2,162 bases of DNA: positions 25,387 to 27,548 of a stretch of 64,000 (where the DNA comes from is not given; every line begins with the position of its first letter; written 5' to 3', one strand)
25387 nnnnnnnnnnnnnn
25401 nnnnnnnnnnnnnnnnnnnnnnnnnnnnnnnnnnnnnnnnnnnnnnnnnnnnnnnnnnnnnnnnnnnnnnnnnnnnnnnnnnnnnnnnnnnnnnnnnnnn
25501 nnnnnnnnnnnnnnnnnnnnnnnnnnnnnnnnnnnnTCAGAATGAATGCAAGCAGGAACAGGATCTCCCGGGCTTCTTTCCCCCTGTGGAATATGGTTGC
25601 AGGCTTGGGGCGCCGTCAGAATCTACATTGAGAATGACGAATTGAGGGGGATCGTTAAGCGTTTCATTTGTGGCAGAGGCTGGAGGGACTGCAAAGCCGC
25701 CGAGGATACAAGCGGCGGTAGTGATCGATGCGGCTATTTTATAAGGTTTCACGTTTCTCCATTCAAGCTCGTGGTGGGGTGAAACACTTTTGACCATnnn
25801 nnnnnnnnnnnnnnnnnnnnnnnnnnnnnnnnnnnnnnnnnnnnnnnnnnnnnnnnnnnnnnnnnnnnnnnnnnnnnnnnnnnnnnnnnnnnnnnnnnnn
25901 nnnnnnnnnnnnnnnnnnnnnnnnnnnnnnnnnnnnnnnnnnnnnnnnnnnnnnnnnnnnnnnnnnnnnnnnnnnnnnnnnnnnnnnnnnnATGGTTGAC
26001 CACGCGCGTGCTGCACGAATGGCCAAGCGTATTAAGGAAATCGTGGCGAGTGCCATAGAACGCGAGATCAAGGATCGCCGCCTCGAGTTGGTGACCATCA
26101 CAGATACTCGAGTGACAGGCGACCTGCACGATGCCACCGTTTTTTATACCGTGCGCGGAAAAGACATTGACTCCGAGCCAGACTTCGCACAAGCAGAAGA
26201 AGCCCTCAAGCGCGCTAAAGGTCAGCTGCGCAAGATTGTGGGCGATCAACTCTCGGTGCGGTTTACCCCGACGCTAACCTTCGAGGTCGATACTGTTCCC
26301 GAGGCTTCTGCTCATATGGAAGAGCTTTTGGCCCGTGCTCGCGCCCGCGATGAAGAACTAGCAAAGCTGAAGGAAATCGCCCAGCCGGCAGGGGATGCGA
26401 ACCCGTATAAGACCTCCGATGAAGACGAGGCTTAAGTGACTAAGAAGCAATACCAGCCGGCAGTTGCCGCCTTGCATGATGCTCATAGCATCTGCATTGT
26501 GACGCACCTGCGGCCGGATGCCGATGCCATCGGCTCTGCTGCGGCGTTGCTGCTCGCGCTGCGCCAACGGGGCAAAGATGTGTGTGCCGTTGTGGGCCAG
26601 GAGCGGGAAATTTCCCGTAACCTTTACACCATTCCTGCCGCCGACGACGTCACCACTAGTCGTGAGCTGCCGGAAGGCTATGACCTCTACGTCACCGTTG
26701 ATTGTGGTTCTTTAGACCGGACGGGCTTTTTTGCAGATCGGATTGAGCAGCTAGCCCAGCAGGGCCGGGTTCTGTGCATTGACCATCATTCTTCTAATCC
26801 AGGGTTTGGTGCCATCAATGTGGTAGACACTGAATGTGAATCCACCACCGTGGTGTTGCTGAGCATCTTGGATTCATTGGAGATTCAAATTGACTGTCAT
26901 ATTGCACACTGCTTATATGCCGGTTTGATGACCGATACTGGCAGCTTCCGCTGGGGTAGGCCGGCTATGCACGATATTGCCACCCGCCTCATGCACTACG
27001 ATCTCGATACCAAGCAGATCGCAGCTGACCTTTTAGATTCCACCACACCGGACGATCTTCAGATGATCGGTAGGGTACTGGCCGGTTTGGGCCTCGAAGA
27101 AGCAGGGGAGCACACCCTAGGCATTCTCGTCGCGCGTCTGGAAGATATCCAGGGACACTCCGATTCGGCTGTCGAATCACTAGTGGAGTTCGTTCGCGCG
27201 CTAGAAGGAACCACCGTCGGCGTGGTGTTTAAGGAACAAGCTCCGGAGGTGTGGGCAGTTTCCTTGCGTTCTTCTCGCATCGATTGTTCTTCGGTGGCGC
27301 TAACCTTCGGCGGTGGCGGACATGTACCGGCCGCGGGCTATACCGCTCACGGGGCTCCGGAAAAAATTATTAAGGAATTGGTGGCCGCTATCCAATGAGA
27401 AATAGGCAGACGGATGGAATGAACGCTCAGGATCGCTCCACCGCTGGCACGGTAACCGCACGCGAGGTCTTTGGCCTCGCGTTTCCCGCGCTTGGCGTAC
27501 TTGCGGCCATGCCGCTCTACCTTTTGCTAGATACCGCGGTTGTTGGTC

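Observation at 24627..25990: AT-rich 1.4-kb insertion precisely between infB and rbfA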

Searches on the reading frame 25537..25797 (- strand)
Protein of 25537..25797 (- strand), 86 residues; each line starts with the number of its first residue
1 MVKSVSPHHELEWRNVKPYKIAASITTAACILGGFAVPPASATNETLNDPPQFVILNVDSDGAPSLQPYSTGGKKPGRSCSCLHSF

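Call 4: search_protein_families(library=pfam, proteins=[window:25537-25797:-], max_evalue=1)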
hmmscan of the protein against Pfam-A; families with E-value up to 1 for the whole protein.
window:25537-25797:- (86 aa): 0 families

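Call 5: search_protein_families(library=ncbifam, proteins=[window:25537-25797:-], max_evalue=1)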
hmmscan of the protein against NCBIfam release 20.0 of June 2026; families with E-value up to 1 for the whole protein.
window:25537-25797:- (86 aa): 0 families

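Call 15: search_protein_families(library=phrogs, proteins=[P0021], max_evalue=1)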
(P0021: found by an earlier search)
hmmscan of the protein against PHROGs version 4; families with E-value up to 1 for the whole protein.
P0021 (142 aa): 0 families

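Call 16: search_protein_families(library=padloc, proteins=[P0021], max_evalue=1)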
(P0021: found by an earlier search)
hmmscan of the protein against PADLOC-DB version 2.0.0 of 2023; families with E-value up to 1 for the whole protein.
P0021 (142 aa): 0 families

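Call 20: search_protein_families(library=pfam, proteins=[P0021, P0017, P0018], max_evalue=10)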
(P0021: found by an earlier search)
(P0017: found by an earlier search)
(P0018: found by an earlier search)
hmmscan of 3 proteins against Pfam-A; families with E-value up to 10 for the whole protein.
P0021 (142 aa): 1 family
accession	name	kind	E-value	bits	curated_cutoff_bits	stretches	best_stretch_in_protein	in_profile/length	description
PF01356.24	A_amylase_inhib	-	0.0045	17.4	25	1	78-120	2-44/68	Alpha amylase inhibitor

P0017 (142 aa): 1 family
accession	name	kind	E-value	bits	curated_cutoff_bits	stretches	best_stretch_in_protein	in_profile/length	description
PF01356.24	A_amylase_inhib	-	0.0045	17.4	25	1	78-120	2-44/68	Alpha amylase inhibitor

P0018 (127 aa): 1 family
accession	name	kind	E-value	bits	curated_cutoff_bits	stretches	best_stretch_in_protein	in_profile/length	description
PF01356.24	A_amylase_inhib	-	0.0038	17.6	25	1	63-105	2-44/68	Alpha amylase inhibitor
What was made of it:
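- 25368..25797 (-): ORF3: a secreted 4-Cys protein in its mature form. It is 127 aa from GTG 25752 or 142 aa from ATG 25797. It is frameshifted in this window by an extra C in the run 25580-25584, giving an 86-aa truncated product (25537-25797). Sub-threshold PF01356 hit of 17.4 bits against GA 25 (call 20).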

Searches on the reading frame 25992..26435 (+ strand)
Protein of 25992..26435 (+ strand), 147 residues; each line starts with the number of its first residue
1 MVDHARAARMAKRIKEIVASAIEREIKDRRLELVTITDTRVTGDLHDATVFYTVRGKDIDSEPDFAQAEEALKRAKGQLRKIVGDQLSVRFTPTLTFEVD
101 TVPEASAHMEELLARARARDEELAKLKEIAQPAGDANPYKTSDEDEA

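Call 4: search_protein_families(library=pfam, proteins=[window:25992-26435:+], max_evalue=1)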
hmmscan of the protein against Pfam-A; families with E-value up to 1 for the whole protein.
window:25992-26435:+ (147 aa): 1 family
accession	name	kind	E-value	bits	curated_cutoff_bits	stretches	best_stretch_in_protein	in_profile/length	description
PF02033.23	RBFA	-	3.7e-28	98.3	34.7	1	6-113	1-105/105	Ribosome-binding factor A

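Call 5: search_protein_families(library=ncbifam, proteins=[window:25992-26435:+], max_evalue=1)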
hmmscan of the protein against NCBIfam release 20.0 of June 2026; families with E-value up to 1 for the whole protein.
window:25992-26435:+ (147 aa): 8 families
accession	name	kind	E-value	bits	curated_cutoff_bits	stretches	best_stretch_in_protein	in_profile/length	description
NF010388.0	PRK13815.1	equivalog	6.9e-20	71.2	167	1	4-118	2-112/122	ribosome-binding factor A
TIGR00082.1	rbfA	equivalog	7.8e-18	65.1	51.15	1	1-114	1-110/115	30S ribosome-binding factor RbfA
NF010391.0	PRK13818.1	equivalog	2.8e-14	53.4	206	1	6-122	4-117/121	ribosome-binding factor A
NF010389.0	PRK13816.1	equivalog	4.1e-14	52.6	196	1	6-119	4-121/131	ribosome-binding factor A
NF001802.0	PRK00521.2-5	equivalog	1.2e-13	51.1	142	1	5-117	17-127/144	30S ribosome-binding factor RbfA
NF010390.0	PRK13817.1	equivalog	4.7e-11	43.2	236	1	6-121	4-114/119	ribosome-binding factor A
NF001806.0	PRK00521.3-4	equivalog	7.1e-09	36.1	136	1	7-117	7-113/118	30S ribosome-binding factor RbfA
NF001799.0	PRK00521.2-2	equivalog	0.004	17.3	151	1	6-113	11-117/120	30S ribosome-binding factor RbfA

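Call 10: find_related_loci(query=window:25992-26435:+, collection=genome_contigs, flank=4000)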
Query window:25992-26435:+ (147 aa) in genome_contigs; peptide patterns used: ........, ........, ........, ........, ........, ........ (x = any residue, [..] = any of these).
350 stretches matched a pattern; 85 encode a relative of the query (tblastn E <= 1e-3); the best 80 are kept; 80 distinct loci.
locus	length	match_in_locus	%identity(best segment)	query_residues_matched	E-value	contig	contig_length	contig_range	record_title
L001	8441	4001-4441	99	1-147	3e-93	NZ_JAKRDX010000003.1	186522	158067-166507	Corynebacterium tuberculostearicum strain CTNIH3 NODE_3_length_186522_cov_17.586875_pilon, whole genome shotgun sequence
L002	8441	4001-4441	99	1-147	3e-93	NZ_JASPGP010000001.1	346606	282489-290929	Corynebacterium tuberculostearicum strain MSK207 NODE_1_length_346606_cov_45.314453, whole genome shotgun sequence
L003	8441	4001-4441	99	1-147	3e-93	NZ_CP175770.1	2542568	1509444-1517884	Corynebacterium tuberculostearicum strain YSMAA5_1_B12 chromosome, complete genome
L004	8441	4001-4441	99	1-147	3e-93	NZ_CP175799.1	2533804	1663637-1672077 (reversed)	Corynebacterium tuberculostearicum strain YSMAA1_1_B1 chromosome, complete genome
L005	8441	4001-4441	99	1-147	1e-92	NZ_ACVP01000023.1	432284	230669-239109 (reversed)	Corynebacterium tuberculostearicum SK141 contig00420, whole genome shotgun sequence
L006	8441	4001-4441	98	1-147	2e-92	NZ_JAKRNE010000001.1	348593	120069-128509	Corynebacterium sp. ACRPO NODE_1_length_348593_cov_17.546055_pilon, whole genome shotgun sequence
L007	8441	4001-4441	98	1-147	2e-92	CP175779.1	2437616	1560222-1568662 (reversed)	Corynebacterium tuberculostearicum strain YSMAA3_1_A4 chromosome, complete genome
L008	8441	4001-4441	98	1-147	2e-92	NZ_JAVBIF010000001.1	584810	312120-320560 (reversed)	Corynebacterium tuberculostearicum strain CTNIH15 NODE_1_length_584810_cov_19.284502_pilon, whole genome shotgun sequenc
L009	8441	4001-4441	98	1-147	2e-92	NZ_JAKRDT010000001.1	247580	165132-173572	Corynebacterium tuberculostearicum strain CTNIH4 NODE_1_length_247580_cov_18.171463_pilon, whole genome shotgun sequence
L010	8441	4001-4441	98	1-147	2e-92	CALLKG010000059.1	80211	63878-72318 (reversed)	MAG TPA_asm: Corynebacterium tuberculostearicum isolate ERR1332617_bin.18_CONCOCT_v1.1_MAG genome assembly, contig: ERZ1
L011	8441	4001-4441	97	1-147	1e-91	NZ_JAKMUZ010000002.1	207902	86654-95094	Corynebacterium yonathiae strain c21Ua_68 21Ua_68_A_contig_2, whole genome shotgun sequence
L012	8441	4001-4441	97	1-147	1e-91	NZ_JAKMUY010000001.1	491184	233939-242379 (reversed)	Corynebacterium marquesiae strain c19Ua_121 19Ua_121_A_contig_1, whole genome shotgun sequence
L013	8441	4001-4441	97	1-147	3e-91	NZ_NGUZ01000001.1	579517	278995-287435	Corynebacterium kefirresidentii strain SB NODE_1_length_579517_cov_17.9436, whole genome shotgun sequence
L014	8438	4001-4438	97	1-146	4e-91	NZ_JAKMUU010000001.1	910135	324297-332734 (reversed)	Corynebacterium curieae strain c8Ua_181 8Ua_181_A_contig_1, whole genome shotgun sequence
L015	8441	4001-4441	90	1-147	2e-85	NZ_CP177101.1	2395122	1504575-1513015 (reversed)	Corynebacterium sp. LaCa142 chromosome, complete genome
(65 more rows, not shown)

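Call 15: search_protein_families(library=phrogs, proteins=[P0021], max_evalue=1)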
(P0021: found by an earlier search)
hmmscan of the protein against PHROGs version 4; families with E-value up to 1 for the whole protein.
P0021 (142 aa): 0 families

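Call 16: search_protein_families(library=padloc, proteins=[P0021], max_evalue=1)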
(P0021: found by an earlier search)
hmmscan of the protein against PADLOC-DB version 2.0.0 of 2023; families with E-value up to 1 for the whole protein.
P0021 (142 aa): 0 families

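Call 20: search_protein_families(library=pfam, proteins=[P0021, P0017, P0018], max_evalue=10)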
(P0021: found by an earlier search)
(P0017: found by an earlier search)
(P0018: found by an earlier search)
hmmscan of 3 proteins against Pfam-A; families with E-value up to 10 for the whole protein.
P0021 (142 aa): 1 family
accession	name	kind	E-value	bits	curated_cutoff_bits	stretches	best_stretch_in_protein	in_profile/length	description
PF01356.24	A_amylase_inhib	-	0.0045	17.4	25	1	78-120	2-44/68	Alpha amylase inhibitor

P0017 (142 aa): 1 family
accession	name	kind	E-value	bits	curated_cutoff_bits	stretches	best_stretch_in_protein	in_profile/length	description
PF01356.24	A_amylase_inhib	-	0.0045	17.4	25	1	78-120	2-44/68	Alpha amylase inhibitor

P0018 (127 aa): 1 family
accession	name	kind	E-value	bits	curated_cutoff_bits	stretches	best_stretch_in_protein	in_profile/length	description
PF01356.24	A_amylase_inhib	-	0.0038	17.6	25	1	63-105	2-44/68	Alpha amylase inhibitor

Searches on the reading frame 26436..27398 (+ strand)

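Call 4: search_protein_families(library=pfam, proteins=[window:26436-27398:+], max_evalue=1)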
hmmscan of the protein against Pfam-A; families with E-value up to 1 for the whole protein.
window:26436-27398:+ (320 aa): 3 families
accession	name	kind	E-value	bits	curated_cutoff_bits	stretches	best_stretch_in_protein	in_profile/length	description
PF01368.27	DHH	-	3.9e-20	72.8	28.1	1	19-163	2-124/125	DHH family, N-terminal domain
PF02272.25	DHHA1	-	1.8e-07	32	25.9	1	239-317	11-94/102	DHHA1 domain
PF19887.4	DUF6360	-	0.11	13.1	23.8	0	72-113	37-78/91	Family of unknown function (DUF6360)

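Call 15: search_protein_families(library=phrogs, proteins=[P0021], max_evalue=1)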
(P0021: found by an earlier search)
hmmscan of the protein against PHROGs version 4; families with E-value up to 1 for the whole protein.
P0021 (142 aa): 0 families

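Call 16: search_protein_families(library=padloc, proteins=[P0021], max_evalue=1)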
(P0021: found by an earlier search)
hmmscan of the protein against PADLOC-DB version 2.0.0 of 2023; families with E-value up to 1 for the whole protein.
P0021 (142 aa): 0 families

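Call 20: search_protein_families(library=pfam, proteins=[P0021, P0017, P0018], max_evalue=10)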
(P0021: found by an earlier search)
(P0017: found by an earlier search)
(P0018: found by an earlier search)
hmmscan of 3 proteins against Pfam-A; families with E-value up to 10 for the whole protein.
P0021 (142 aa): 1 family
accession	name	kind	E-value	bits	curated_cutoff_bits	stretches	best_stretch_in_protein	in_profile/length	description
PF01356.24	A_amylase_inhib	-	0.0045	17.4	25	1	78-120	2-44/68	Alpha amylase inhibitor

P0017 (142 aa): 1 family
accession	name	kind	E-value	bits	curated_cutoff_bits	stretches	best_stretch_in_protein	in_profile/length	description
PF01356.24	A_amylase_inhib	-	0.0045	17.4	25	1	78-120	2-44/68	Alpha amylase inhibitor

P0018 (127 aa): 1 family
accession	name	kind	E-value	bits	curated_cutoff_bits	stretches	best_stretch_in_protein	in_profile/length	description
PF01356.24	A_amylase_inhib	-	0.0038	17.6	25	1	63-105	2-44/68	Alpha amylase inhibitor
